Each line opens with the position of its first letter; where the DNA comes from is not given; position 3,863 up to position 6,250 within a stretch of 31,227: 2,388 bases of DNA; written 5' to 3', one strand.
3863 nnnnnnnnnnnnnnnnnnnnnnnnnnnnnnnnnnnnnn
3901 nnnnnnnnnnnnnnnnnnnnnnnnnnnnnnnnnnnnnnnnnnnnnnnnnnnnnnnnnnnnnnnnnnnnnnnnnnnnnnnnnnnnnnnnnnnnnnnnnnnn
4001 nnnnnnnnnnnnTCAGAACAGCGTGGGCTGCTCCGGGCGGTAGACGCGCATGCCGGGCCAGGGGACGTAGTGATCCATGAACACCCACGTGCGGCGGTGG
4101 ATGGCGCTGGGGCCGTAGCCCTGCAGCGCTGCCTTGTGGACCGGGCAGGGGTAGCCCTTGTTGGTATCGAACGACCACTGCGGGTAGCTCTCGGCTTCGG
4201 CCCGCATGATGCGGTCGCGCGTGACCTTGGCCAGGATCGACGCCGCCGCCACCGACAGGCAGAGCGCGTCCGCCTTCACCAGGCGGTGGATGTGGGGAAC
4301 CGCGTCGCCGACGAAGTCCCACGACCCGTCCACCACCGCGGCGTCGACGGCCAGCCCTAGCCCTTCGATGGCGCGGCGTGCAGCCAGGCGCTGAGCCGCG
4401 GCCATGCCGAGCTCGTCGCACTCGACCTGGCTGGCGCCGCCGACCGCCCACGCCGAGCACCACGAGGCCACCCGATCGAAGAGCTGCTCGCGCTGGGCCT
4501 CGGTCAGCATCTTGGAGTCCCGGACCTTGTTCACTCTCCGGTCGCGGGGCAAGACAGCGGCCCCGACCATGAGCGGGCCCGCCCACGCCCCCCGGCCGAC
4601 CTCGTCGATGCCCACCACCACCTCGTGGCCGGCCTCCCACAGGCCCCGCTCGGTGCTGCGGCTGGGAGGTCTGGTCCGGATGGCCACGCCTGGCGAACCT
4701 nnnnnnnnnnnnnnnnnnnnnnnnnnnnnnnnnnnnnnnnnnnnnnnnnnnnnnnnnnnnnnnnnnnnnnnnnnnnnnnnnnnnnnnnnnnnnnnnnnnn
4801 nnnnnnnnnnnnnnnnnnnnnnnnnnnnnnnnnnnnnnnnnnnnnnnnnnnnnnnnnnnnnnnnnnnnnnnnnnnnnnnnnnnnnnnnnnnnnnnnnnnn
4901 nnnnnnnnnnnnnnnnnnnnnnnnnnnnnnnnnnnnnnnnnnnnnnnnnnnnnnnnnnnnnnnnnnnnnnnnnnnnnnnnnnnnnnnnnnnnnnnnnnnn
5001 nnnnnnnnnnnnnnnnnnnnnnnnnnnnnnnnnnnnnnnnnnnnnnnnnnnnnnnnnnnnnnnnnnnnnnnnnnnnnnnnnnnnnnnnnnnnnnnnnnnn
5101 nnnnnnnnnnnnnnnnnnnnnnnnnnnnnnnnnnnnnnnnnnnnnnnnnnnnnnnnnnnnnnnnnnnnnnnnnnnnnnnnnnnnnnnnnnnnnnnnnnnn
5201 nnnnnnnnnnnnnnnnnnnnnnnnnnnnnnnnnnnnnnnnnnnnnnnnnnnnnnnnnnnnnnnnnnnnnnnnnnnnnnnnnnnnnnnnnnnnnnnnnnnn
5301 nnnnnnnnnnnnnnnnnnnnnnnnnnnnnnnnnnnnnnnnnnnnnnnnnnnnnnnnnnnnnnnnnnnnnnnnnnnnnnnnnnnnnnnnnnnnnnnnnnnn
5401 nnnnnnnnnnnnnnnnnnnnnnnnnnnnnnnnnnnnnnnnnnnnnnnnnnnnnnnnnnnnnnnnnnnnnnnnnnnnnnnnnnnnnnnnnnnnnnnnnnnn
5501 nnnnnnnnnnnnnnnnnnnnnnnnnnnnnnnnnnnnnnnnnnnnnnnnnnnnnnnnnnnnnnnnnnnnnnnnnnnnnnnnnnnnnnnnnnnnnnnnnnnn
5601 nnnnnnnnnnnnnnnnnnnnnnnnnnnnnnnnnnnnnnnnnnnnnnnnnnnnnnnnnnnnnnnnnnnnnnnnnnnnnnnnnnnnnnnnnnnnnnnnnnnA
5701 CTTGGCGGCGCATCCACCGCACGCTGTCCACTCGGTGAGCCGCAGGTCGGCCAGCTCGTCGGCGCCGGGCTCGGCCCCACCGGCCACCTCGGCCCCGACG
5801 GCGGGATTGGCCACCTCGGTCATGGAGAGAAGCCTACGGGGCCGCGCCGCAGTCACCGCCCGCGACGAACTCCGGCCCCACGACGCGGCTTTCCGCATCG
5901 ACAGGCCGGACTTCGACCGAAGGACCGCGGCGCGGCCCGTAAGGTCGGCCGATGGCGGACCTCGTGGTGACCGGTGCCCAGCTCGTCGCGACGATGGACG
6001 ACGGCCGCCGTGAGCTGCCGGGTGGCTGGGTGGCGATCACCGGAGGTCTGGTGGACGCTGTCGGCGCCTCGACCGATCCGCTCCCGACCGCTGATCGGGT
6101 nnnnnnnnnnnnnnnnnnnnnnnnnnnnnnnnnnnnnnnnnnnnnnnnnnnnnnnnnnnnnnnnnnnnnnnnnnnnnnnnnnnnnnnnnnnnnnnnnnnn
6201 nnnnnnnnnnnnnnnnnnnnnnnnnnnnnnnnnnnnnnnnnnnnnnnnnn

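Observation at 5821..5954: TA-bounded 107-bp foldback apparently inserted into a bidirectional leaderless promoter (selD / deaminase)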

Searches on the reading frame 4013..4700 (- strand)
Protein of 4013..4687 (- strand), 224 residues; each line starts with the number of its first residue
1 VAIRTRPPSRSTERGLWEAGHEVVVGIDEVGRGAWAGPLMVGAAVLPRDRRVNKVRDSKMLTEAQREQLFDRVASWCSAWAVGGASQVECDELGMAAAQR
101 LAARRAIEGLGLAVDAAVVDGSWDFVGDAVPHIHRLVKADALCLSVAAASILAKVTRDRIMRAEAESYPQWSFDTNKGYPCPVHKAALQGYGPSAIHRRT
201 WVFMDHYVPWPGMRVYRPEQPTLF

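Call 11: search_protein_families(library=ncbifam, proteins=[window:4013-4700:-])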
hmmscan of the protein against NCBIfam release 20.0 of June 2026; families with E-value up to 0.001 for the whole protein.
window:4013-4700:- (229 aa): 0 families

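Call 76: search_protein_families(library=pfam, proteins=[window:4013-4687:-], max_evalue=0.001)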
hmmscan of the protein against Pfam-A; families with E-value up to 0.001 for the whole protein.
window:4013-4687:- (224 aa): 1 family
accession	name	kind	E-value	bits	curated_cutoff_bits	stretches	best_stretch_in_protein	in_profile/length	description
PF01351.25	RNase_HII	-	2.1e-31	109.8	25.8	1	25-201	1-196/199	Ribonuclease HII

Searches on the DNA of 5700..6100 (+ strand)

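Call 9: search_rna_families(source=window, start=5700, end=6100, threshold=evalue, max_evalue=10)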
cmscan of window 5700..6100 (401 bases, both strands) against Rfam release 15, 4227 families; matches with E-value up to 10: 3.
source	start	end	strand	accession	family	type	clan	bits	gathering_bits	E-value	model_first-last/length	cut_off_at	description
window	5882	5977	-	RF01721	Pseudomon-groES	Cis-reg;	-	19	50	0.31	1-111/111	no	Pseudomon-groES RNA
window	5957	6049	+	RF03200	mir-BART13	Gene; miRNA;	-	16.1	70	3.1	1-83/83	no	mir-BART13 microRNA precursor family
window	5938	5980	-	RF02808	PyrR210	Gene; snRNA; snoRNA; HACA-box;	-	12.3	59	8.7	1-59/59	no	Pyrobaculum sRNA 210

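Call 44: search_dna_similar(query=window:5824-5951:+, collection=plasmids, mode=distant, max_evalue=1, max_rows=15)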
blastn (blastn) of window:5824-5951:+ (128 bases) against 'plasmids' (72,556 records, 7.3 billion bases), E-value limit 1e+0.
Records with a match: 6; places in all: 6; records where one place covers at least 80% of the query: 0.
Best place of each record, by identity: >=99% 1; 95-99% 1; 90-95% 2; 80-90% 2.
By first word of the organism name: Streptomyces 1; Cupriavidus 1; Limimaricola 1; Tsukamurella 1; Paracoccus 1; Caballeronia 1.
By predicted mobility (MOB-suite, as given by PLSDB): non-mobilizable 4; mobilizable 2.
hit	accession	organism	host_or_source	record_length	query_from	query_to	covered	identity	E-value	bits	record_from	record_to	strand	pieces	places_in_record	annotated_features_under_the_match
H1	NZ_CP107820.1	Streptomyces sp. NBC_00536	-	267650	22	61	31%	83.7%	3e-1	41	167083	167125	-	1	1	aminotransferase class V-fold PLP-dependent enzyme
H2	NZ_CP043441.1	Cupriavidus campinensis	cell culture,soil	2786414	13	45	26%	88.2%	3e-1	41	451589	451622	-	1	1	none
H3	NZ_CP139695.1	Limimaricola variabilis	Bacterial Culture,hydrothermal vent ...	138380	14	44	24%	90.6%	3e-1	42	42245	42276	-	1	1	Gfo/Idh/MocA family oxidoreductase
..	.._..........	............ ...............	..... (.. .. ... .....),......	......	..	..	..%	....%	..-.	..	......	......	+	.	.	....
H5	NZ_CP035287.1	Paracoccus versutus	whole organism,soil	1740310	17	43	21%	92.6%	3e-1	41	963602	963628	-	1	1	none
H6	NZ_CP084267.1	Caballeronia sp. Lep1P3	Leptoglossus zonatus,Cell culture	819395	58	79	17%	100.0%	3e-1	41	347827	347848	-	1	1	substrate-binding domain-containing protein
